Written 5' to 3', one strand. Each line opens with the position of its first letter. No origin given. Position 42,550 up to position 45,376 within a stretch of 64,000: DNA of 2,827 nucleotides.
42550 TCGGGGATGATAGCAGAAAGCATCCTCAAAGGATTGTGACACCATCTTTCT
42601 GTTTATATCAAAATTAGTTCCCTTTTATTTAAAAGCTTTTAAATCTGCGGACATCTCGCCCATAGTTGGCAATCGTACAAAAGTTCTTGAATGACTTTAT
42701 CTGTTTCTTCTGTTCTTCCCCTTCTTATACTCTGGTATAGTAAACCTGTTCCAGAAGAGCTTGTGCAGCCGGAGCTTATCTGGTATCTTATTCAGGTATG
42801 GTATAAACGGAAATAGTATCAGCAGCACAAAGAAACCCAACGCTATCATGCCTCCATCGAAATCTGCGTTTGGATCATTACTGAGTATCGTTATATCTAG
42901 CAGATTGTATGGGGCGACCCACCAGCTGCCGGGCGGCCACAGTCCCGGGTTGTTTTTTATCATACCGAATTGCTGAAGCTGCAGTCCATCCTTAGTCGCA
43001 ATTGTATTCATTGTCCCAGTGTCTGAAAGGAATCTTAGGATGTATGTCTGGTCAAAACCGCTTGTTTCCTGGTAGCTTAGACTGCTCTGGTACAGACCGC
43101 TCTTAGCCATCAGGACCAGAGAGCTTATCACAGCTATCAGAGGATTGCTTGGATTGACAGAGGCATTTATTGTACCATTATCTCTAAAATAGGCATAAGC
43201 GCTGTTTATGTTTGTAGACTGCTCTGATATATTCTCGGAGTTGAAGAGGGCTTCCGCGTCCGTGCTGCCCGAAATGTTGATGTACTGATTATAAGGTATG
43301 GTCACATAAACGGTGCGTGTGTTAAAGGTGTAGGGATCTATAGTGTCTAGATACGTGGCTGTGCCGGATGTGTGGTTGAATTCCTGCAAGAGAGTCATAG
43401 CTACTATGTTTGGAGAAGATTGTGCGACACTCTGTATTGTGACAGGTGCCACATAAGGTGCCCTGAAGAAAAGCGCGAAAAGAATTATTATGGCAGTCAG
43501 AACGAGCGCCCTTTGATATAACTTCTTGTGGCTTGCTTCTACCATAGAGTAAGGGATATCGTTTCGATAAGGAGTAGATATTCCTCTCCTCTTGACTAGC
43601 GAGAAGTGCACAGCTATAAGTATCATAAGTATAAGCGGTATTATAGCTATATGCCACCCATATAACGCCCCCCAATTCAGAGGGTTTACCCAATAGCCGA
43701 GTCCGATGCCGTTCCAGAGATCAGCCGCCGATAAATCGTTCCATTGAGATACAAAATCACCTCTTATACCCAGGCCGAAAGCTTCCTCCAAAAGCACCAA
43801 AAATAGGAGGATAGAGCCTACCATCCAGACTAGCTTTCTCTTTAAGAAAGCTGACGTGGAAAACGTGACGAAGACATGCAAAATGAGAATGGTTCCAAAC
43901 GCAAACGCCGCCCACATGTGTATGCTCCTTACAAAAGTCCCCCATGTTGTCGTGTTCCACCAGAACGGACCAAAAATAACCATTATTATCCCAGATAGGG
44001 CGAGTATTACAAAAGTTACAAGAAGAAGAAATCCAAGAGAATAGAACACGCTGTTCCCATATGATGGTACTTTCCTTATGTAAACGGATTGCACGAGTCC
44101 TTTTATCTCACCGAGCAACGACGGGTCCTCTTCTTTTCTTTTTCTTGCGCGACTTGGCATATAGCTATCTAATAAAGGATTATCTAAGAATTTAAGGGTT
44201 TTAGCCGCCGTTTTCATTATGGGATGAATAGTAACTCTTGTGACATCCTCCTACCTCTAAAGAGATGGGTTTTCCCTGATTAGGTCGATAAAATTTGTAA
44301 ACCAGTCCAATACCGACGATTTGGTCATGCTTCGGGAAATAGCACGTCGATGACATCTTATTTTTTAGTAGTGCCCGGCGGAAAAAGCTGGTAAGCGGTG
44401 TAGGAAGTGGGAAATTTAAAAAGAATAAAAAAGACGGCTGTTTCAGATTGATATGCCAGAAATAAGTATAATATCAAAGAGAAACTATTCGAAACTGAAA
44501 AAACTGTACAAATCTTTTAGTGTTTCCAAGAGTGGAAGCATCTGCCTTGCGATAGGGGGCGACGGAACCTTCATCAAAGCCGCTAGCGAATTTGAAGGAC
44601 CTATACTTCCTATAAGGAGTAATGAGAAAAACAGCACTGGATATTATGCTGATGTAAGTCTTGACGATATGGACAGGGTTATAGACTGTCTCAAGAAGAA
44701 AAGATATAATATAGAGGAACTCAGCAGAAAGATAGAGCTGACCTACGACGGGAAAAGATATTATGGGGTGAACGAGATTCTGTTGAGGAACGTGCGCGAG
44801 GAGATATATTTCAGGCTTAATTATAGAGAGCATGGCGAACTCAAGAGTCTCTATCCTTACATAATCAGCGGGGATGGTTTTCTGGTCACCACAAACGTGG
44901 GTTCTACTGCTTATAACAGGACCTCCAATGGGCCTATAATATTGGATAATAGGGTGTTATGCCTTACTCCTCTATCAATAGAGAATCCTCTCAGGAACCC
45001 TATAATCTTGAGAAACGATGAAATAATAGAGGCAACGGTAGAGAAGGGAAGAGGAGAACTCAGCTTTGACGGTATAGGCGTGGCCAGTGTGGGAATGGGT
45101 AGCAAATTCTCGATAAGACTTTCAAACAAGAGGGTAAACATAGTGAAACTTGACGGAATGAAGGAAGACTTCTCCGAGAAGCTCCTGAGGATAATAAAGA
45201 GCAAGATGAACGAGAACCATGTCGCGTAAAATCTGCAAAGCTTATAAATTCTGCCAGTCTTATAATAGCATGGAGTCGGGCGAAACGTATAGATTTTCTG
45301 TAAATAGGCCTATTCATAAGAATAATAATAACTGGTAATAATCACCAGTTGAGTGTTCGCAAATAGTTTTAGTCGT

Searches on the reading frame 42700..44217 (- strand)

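Call 21: search_protein_families(library=pfam, proteins=[window:42700-44217:-], max_evalue=0.00001)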
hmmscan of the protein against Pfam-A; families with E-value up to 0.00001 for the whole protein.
window:42700-44217:- (506 aa): 2 families
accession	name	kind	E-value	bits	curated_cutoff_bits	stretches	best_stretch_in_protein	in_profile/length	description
PF13631.11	Cytochrom_B_N_2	-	9.2e-14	52.2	27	1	108-252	4-161/169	Cytochrome b(N-terminal)/b6/petB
PF14358.11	DUF4405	-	7.6e-06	26.8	26.7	1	62-116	3-63/66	Domain of unknown function (DUF4405)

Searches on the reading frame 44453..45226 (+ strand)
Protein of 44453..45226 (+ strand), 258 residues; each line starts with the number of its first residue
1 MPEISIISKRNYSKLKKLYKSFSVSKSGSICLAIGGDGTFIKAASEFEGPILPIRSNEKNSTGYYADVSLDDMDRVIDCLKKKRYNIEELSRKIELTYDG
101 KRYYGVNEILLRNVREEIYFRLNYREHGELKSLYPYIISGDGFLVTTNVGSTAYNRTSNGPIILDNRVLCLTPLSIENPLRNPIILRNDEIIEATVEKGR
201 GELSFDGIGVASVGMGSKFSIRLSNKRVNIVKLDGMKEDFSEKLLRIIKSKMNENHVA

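Call 43: search_protein_families(library=pfam, proteins=[window:44453-45226:+], max_evalue=0.0001)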
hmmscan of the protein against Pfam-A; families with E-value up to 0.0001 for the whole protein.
window:44453-45226:+ (258 aa): 1 family
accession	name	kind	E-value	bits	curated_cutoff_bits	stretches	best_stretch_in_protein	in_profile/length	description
PF20143.4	NAD_kinase_C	-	7.3e-06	26.2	23.7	1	139-232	30-125/126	ATP-NAD kinase C-terminal domain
